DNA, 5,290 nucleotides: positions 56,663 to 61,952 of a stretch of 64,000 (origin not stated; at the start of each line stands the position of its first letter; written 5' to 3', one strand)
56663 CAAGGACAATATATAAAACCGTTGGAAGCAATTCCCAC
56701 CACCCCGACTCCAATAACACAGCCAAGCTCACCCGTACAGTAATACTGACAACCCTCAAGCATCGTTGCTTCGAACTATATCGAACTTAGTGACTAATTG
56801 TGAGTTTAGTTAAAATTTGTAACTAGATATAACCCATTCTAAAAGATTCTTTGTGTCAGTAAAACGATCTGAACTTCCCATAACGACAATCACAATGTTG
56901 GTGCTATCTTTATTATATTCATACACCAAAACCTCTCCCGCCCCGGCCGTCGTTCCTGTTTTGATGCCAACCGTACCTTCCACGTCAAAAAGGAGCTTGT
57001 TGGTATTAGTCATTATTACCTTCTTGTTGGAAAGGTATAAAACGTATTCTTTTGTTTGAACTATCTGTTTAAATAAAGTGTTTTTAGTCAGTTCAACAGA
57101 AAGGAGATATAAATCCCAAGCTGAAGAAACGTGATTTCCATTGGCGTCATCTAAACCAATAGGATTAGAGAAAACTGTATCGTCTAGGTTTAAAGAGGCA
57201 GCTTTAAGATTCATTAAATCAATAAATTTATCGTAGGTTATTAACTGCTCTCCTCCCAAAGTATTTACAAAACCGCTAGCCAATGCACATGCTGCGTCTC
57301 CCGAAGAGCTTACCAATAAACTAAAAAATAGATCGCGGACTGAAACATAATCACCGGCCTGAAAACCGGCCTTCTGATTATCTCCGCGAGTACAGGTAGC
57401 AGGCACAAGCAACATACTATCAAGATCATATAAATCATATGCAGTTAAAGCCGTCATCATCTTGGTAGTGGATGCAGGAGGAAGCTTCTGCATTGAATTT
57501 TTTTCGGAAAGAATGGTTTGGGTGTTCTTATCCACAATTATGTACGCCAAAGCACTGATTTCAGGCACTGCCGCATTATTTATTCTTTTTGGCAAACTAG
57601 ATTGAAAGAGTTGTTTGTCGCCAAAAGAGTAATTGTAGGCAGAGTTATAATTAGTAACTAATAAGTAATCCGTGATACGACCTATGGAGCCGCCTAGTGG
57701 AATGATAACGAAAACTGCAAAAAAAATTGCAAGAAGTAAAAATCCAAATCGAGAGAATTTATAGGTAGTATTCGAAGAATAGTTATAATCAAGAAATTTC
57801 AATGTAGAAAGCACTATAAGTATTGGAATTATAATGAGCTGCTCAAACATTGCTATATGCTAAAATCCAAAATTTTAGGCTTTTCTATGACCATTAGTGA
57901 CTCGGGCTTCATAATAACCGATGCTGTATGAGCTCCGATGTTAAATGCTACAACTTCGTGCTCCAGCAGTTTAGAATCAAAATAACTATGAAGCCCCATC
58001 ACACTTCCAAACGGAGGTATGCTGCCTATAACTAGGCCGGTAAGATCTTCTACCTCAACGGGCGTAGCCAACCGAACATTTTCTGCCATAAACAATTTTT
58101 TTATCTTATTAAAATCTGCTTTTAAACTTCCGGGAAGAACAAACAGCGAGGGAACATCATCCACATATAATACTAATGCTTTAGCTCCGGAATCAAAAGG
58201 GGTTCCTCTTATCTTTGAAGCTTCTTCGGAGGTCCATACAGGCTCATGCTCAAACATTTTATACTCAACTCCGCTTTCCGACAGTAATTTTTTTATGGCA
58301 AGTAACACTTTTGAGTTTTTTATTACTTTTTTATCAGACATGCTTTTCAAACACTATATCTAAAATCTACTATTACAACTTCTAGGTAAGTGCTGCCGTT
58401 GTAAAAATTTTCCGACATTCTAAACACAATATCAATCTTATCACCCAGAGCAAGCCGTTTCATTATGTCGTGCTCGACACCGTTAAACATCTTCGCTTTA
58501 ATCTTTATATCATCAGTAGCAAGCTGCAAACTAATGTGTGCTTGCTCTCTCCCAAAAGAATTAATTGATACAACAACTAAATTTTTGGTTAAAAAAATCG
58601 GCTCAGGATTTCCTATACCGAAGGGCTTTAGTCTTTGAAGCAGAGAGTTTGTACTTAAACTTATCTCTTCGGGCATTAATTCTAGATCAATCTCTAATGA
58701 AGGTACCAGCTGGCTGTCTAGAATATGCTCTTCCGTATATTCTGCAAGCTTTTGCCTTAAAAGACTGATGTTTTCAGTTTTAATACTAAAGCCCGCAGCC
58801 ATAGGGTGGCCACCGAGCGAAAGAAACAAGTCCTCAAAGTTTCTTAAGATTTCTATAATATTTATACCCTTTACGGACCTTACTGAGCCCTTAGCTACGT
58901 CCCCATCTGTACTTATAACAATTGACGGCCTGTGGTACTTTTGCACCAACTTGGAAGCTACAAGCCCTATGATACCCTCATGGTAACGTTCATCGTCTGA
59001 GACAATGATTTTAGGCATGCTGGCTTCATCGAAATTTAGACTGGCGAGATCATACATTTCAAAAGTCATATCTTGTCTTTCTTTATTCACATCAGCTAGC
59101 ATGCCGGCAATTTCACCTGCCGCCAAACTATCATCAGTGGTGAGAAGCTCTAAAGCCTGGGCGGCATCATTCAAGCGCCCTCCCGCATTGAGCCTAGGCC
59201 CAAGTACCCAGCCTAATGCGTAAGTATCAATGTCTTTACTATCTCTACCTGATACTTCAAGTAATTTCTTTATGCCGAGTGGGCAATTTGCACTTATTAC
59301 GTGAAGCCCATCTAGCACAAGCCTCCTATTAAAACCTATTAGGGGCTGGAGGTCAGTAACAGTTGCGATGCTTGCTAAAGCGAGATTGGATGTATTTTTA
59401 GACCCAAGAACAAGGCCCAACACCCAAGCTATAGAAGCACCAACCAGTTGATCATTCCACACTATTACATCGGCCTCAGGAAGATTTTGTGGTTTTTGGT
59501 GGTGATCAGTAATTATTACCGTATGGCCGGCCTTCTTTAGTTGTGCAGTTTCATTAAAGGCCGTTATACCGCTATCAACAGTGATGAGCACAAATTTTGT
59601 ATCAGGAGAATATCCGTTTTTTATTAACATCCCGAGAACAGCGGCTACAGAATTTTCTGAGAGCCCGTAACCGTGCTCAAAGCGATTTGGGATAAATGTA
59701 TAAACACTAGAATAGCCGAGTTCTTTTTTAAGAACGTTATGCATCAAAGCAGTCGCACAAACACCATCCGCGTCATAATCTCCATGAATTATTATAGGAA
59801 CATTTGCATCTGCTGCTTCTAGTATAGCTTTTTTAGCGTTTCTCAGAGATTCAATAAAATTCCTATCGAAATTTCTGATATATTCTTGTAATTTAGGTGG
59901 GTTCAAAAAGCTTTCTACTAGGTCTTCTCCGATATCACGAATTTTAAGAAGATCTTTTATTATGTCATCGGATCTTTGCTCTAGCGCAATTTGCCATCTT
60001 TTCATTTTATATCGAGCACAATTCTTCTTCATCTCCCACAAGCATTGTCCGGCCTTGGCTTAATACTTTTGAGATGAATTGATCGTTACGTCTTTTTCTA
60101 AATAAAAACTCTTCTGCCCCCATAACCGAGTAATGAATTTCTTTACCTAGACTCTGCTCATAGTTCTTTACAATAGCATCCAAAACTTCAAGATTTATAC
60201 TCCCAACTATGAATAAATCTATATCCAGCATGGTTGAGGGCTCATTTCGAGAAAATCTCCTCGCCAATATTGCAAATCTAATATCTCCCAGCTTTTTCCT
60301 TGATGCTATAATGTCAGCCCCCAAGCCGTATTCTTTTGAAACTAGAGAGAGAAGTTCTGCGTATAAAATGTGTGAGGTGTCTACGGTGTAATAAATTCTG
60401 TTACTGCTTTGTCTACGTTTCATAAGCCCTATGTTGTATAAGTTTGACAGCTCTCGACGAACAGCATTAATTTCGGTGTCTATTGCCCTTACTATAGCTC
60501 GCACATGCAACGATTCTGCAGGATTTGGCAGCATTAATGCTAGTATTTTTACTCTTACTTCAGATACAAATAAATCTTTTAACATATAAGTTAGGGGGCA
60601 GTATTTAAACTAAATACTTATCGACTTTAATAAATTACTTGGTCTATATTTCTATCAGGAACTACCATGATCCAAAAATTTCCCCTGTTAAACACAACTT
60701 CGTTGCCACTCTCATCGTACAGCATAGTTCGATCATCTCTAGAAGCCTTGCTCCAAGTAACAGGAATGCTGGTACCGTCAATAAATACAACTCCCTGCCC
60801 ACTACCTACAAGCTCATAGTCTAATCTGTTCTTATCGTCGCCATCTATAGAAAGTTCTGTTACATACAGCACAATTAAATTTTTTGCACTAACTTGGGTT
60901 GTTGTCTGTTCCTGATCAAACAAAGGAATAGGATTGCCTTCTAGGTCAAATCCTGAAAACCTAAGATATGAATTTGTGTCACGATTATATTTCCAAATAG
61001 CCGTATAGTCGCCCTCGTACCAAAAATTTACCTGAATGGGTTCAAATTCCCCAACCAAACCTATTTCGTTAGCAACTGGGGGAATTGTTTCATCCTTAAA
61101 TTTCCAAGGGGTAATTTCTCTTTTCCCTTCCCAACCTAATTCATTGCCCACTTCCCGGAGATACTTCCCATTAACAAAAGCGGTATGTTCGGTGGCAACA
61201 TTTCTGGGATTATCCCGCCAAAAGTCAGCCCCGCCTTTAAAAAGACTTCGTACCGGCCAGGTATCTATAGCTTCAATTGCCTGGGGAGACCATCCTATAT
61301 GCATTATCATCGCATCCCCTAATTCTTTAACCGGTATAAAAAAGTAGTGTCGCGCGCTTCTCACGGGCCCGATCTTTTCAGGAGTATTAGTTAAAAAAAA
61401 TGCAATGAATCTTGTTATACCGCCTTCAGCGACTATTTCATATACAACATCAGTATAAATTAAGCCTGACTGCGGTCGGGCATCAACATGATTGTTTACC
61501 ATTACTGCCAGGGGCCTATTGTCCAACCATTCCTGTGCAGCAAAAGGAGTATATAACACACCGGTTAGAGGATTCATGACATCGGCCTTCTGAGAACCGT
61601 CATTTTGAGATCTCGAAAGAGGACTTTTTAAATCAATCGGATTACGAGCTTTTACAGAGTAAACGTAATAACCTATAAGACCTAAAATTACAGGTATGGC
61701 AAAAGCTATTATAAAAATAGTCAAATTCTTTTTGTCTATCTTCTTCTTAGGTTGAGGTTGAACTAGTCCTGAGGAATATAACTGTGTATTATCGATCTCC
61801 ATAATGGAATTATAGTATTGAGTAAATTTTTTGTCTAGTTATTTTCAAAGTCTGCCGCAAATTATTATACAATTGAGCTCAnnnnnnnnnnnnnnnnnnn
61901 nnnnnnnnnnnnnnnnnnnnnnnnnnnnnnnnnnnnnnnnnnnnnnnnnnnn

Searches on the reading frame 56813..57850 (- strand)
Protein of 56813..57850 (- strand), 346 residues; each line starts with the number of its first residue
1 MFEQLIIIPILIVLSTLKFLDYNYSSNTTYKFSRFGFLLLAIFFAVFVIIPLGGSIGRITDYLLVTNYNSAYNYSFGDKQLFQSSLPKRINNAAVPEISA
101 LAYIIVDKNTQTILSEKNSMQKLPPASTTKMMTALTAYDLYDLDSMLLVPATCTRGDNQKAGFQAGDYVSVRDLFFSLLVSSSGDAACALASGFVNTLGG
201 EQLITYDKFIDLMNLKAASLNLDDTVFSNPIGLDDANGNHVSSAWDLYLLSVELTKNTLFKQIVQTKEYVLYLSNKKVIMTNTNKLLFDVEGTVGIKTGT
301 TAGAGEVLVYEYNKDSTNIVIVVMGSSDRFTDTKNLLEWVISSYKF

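Call 7: search_protein_families(library=pfam, proteins=[window:56813-57850:-], max_evalue=0.001)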
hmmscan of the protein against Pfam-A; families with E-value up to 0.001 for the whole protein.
window:56813-57850:- (346 aa): 2 families
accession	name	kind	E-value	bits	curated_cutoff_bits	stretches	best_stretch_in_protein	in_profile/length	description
PF00768.25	Peptidase_S11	-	1.3e-43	149.6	27.6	1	92-326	4-237/239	D-alanyl-D-alanine carboxypeptidase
PF02113.21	Peptidase_S13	-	0.00011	21.6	22.8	1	96-142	12-60/444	D-Ala-D-Ala carboxypeptidase 3 (S13) family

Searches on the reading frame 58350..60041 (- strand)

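Call 7: search_protein_families(library=pfam, proteins=[window:58350-60041:-], max_evalue=0.001)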
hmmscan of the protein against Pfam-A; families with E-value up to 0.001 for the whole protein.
window:58350-60041:- (564 aa): 3 families
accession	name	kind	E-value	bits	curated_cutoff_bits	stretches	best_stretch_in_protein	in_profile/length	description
PF17768.7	RecJ_OB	-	3.2e-24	85.5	27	1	451-559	1-107/107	RecJ OB domain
PF01368.27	DHH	-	3.5e-18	66.5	28.1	1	83-212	2-103/125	DHH family, N-terminal domain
PF02272.25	DHHA1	-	1.8e-15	57.7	25.9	1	344-437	3-101/102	DHHA1 domain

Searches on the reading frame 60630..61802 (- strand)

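Call 7: search_protein_families(library=pfam, proteins=[window:60630-61802:-], max_evalue=0.001)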
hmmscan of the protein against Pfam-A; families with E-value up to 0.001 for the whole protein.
window:60630-61802:- (391 aa): 2 families
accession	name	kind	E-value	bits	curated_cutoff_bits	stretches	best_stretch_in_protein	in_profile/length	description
PF11258.13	DUF3048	-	6.9e-36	124.1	25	1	90-223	9-146/148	Protein of unknown function (DUF3048) N-terminal domain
PF17479.7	DUF3048_C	-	1.4e-24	87.1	25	1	258-378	3-114/114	Protein of unknown function (DUF3048) C-terminal domain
